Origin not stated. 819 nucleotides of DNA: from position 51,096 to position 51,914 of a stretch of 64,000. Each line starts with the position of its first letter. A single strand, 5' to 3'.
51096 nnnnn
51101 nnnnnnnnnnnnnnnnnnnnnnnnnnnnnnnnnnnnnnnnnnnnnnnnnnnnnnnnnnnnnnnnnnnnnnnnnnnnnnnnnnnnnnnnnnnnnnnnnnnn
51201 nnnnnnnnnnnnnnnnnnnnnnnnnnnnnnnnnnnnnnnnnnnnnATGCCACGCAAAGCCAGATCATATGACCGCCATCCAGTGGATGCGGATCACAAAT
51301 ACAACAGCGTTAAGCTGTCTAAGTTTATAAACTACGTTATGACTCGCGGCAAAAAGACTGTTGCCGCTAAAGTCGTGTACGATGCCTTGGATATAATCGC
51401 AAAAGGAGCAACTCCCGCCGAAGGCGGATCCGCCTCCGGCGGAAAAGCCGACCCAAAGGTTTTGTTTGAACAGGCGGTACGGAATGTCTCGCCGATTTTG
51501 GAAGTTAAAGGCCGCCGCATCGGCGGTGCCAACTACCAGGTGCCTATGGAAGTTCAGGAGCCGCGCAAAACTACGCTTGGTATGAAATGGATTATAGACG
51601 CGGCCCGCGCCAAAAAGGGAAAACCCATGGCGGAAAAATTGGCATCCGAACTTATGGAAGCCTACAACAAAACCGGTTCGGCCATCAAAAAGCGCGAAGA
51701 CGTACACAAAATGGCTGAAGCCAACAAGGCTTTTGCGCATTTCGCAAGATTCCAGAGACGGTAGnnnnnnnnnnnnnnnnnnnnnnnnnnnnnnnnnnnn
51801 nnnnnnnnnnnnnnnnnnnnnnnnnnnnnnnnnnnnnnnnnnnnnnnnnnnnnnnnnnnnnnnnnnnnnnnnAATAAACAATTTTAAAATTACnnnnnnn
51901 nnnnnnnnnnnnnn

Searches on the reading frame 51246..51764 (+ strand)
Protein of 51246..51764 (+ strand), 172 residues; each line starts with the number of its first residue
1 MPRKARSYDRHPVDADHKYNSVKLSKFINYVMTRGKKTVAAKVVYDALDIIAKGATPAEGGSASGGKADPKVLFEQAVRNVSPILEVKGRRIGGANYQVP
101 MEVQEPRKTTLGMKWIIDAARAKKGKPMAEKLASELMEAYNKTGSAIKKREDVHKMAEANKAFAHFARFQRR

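Call 90: search_protein_families(library=pfam, proteins=[window:51246-51764:+], max_evalue=0.001)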
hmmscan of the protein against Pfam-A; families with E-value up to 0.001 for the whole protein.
window:51246-51764:+ (172 aa): 1 family
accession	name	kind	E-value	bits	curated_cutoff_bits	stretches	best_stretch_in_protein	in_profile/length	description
PF00177.27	Ribosomal_S7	-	2e-54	183.6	24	1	9-161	7-148/148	Ribosomal protein S7p/S5e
